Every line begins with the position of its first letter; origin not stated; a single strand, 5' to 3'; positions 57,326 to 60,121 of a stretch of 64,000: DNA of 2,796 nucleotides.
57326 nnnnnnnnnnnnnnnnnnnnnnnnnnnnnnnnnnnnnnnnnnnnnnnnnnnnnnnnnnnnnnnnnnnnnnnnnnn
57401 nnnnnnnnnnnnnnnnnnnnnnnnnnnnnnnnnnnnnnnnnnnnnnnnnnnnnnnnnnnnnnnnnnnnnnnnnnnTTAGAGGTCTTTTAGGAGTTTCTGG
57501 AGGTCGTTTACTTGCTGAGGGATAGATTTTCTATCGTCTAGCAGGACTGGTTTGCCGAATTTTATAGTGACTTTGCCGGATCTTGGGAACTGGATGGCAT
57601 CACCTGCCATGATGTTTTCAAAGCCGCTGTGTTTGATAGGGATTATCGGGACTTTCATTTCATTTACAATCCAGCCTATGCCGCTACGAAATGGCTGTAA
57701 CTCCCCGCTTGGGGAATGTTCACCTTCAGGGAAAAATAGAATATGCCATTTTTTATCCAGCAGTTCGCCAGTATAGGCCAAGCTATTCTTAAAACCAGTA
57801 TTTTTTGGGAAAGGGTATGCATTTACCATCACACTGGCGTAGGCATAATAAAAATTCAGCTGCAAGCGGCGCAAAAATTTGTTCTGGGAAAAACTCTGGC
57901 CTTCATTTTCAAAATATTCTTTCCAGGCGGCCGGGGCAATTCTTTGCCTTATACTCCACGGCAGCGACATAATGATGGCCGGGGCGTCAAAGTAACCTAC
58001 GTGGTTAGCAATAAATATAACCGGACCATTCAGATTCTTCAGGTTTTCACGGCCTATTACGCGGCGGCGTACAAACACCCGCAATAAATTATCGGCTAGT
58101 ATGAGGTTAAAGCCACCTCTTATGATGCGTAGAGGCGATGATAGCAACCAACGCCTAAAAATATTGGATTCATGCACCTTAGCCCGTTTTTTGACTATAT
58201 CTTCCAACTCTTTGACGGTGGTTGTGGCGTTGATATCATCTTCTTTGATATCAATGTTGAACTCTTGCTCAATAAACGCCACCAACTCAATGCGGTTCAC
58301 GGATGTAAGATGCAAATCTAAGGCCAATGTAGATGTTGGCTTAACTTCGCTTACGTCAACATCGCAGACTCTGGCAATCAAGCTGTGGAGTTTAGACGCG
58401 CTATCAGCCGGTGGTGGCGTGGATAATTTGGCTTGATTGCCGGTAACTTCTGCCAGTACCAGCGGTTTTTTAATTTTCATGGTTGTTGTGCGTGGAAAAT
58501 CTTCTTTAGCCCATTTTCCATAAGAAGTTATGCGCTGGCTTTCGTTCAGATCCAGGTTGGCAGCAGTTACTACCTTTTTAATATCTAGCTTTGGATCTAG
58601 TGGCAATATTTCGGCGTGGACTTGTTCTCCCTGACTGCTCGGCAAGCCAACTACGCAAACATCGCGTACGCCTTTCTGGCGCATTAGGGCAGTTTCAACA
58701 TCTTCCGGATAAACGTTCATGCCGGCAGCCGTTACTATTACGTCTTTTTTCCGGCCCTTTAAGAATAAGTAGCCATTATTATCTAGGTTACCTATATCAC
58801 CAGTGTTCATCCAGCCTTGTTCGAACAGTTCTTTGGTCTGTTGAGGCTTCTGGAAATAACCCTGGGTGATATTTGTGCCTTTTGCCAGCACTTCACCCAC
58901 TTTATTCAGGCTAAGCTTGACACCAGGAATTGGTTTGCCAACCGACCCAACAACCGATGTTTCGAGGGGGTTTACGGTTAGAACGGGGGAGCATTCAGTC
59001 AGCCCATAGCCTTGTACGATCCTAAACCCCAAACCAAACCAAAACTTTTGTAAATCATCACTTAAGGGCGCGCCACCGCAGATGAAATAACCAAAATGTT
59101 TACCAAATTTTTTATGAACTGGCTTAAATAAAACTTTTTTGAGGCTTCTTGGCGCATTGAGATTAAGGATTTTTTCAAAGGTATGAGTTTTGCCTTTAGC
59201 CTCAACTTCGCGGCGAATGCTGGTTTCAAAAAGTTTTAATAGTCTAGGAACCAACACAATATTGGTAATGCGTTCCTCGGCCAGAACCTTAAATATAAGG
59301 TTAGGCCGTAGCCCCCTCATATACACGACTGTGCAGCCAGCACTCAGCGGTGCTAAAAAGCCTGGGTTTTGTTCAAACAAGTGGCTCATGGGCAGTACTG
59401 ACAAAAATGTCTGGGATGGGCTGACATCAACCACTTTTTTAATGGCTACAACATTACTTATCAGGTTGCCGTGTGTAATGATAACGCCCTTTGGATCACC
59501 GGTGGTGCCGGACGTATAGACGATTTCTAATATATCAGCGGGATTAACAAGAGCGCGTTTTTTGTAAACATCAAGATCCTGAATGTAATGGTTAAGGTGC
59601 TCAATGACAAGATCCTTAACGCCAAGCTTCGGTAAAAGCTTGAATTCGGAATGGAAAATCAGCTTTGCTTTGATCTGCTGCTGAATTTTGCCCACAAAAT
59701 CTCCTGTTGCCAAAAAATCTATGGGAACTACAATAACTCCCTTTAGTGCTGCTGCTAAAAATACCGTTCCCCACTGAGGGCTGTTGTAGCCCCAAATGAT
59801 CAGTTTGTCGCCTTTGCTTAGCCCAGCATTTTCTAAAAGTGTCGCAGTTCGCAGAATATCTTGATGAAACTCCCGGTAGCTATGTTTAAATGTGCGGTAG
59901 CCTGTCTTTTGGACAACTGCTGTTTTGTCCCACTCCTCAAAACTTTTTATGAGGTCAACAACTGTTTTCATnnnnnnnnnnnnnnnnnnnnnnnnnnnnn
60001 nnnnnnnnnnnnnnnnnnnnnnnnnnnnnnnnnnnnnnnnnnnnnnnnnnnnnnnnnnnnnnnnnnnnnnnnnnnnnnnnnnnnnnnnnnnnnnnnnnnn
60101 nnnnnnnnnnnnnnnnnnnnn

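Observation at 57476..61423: Minus-strand operon that looks like a self-contained fatty-acid/lipid salvage and re-acylation module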

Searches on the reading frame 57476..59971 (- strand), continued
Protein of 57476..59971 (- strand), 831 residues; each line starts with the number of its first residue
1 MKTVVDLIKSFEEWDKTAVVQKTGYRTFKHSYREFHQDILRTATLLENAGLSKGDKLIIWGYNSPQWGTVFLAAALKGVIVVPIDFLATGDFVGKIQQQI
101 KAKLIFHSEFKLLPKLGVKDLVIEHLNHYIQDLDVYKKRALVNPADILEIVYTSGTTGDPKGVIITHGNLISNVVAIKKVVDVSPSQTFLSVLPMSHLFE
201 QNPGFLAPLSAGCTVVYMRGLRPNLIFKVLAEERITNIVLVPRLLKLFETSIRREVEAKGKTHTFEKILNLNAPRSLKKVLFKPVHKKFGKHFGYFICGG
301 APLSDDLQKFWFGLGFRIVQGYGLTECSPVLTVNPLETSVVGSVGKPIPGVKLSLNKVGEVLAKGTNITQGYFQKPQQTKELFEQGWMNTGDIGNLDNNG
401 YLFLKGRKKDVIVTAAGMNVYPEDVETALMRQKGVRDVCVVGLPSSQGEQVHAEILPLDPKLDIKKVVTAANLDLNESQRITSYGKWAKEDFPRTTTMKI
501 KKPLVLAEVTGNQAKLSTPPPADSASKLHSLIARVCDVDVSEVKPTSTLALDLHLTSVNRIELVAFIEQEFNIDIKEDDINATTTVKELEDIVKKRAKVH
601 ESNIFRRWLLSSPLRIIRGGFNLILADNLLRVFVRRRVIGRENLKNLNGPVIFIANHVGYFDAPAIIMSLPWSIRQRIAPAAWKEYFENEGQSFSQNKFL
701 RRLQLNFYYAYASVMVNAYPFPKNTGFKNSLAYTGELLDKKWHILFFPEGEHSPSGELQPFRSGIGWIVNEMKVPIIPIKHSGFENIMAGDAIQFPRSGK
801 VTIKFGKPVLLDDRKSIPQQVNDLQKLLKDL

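Call 96: fold_search(model_id=the predicted structure, library=pdb)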
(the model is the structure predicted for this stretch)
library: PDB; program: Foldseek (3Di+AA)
matches with E <= 10: 1837; with E <= 0.001: 635
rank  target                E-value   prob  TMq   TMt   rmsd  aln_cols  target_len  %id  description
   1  3r44                  2.8e-39  1.00  0.46  0.73   7.0       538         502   24  Mycobacterium tuberculosis fatty acyl CoA synthetase (released 2012-02-08)
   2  4gxr                  3.9e-39  1.00  0.52  0.85   3.8       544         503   23  Structure of ATP bound RpMatB-BxBclM chimera B3 (released 2012-10-24)
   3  4fut                  8.2e-39  1.00  0.52  0.84   3.7       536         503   24  Crystal structure of ATP bound MatB from Rhodopseudomonas palustris (released 2012-07-25)
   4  8weu                  2.0e-38  1.00  0.50  0.85   3.8       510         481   24  Crystal structure of Feruoyl-CoA Synthetase from Amycolatopsis thermoflava (released 2024-09-25)
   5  4r0m_A                3.6e-38  1.00  0.50  0.65  16.7       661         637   19  Structure of McyG A-PCP complexed with phenylalanyl-adenylate (released 2015-04-15)
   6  4gxq_A                5.0e-38  1.00  0.52  0.84   3.7       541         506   23  Crystal Structure of ATP bound RpMatB-BxBclM chimera B1 (released 2012-10-24)
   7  8wev_A                7.1e-38  1.00  0.51  0.85   3.5       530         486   23  Crystal structure of Feruoyl-CoA Synthetase complexed with AMP from Amycolatopsis thermoflava (released 2024-09-25)
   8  5ie3_A                2.1e-37  1.00  0.50  0.80   4.9       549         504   23  Crystal structure of a plant enzyme (released 2016-12-07)
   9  5ie2_A                3.1e-37  1.00  0.50  0.80   4.9       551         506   23  Crystal structure of a plant enzyme (released 2016-12-07)
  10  4fuq_C                6.1e-37  1.00  0.45  0.72   6.4       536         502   24  Crystal structure of apo MatB from Rhodopseudomonas palustris (released 2012-07-25)
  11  5ie0_A                8.1e-37  1.00  0.50  0.80   5.0       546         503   23  Crystal structure of a plant enzyme (released 2016-12-07)
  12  6k4d                  3.5e-36  1.00  0.50  0.75   4.7       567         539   23  Ancestral luciferase AncLamp in complex with ATP and D-luciferin (released 2020-05-27)
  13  4fuq_D                3.5e-36  1.00  0.45  0.71   6.7       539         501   23  Crystal structure of apo MatB from Rhodopseudomonas palustris (released 2012-07-25)
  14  5x8f_D                4.4e-36  1.00  0.42  0.70  10.5       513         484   20  Ternary complex structure of a double mutant I454RA456K of o-Succinylbenzoate CoA Synthetase (MenE) from Bacillus Subt (released 2017-06-07)
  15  7kyd                  5.3e-36  1.00  0.50  0.76   4.2       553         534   22  Drosophila melanogaster long-chain fatty-acyl-CoA synthetase CG6178 (released 2022-01-05)
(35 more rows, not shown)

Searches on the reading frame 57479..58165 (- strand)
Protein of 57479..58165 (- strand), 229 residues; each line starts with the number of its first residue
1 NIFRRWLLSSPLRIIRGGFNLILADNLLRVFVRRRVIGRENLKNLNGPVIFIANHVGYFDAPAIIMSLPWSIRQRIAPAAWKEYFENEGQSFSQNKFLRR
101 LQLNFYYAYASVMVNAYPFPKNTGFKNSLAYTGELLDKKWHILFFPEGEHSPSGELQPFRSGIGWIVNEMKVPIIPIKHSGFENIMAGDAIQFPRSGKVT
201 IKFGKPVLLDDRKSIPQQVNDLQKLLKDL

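Call 75: search_protein_families(library=ncbifam, proteins=[window:57479-58165:-], max_evalue=0.01)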
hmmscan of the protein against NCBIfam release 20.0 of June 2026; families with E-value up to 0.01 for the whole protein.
seq(229 aa): 3 families
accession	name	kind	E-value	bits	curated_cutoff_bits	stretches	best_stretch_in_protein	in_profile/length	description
NF006386.0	PRK08633.1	equivalog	7.5e-13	47.1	1221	1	22-222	417-602/1147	acyl-[ACP]--phospholipid O-acyltransferase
TIGR00530.1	AGP_acyltrn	subfamily_domain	2.1e-09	37.2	102.95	1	126-177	76-127/130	1-acylglycerol-3-phosphate O-acyltransferase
NF005291.0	PRK06814.1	equivalog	4.3e-07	28.2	1349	1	26-79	433-490/1140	acyl-[ACP]--phospholipid O-acyltransferase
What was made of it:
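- The acyltransferase is closer to Aas-type acyl-[ACP]--phospholipid acyltransferase than to PlsC (call 75). The acyltransferase domain matches Aas-type models best (call 75).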
